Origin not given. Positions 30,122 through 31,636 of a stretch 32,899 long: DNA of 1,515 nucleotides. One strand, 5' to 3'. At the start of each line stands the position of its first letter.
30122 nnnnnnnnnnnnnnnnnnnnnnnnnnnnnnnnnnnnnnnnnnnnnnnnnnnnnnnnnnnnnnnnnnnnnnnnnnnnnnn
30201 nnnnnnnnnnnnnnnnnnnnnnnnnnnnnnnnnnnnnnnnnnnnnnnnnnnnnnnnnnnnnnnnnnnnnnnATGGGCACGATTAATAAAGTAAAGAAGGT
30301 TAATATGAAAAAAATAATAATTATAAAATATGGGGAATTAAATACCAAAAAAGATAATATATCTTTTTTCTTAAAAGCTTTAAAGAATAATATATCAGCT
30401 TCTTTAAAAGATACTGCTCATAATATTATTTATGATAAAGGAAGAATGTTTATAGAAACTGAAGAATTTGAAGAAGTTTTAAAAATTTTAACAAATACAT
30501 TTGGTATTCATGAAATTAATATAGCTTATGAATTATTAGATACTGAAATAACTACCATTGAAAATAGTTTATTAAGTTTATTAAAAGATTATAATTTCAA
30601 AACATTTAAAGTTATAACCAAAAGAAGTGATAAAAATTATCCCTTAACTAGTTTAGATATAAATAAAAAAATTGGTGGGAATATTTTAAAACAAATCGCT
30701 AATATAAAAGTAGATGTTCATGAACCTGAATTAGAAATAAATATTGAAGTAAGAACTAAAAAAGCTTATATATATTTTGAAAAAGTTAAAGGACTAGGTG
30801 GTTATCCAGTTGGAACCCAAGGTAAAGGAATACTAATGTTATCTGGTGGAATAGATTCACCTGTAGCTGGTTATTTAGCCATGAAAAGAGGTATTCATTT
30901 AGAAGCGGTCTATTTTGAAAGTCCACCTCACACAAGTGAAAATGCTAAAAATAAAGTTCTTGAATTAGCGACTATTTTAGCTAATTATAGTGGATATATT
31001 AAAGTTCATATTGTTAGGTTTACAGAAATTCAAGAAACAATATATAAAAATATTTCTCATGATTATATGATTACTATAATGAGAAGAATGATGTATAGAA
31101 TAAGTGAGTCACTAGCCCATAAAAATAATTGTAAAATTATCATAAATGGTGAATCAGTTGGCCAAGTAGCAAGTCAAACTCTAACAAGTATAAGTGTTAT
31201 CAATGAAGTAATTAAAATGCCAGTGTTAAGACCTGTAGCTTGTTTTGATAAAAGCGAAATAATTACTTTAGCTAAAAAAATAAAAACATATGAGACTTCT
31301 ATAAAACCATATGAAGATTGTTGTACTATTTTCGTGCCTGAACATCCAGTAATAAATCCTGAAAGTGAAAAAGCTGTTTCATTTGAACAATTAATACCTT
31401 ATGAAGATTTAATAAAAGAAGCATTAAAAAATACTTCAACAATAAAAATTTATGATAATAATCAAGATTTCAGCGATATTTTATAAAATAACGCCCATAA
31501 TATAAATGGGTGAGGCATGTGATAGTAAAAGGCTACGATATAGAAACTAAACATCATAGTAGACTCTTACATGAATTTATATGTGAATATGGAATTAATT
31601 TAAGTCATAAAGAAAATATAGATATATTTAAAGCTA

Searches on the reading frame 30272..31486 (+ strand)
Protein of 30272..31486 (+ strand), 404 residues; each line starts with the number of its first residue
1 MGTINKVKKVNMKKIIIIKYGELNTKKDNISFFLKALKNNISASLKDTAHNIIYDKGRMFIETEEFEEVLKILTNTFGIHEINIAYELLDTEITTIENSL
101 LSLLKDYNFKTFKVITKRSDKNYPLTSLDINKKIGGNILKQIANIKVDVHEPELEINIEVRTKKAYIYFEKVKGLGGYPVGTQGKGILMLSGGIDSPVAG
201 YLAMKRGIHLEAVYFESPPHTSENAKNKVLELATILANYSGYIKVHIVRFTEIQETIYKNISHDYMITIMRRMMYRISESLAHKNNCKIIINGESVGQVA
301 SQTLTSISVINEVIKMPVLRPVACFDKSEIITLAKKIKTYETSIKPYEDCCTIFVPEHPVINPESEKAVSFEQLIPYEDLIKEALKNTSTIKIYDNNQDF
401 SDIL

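Call 55: search_protein_families(library=pfam, proteins=[window:30272-31486:+], max_evalue=0.001)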
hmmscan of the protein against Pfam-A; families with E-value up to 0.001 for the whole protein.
window:30272-31486:+ (404 aa): 4 families
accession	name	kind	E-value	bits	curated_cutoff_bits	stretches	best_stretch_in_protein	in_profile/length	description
PF02568.20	ThiI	-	8.6e-65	218.5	20.5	1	181-372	1-192/197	Thiamine biosynthesis protein (ThiI)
PF02926.22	THUMP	-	1.5e-16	61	20.6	1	93-169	4-83/84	THUMP domain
PF22025.1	ThiI_fer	-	1.2e-14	54.9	25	1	15-82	1-71/72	ThiI ferredoxin-like domain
PF06508.19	QueC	-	0.00031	20.8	22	0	186-248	2-58/210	Queuosine biosynthesis protein QueC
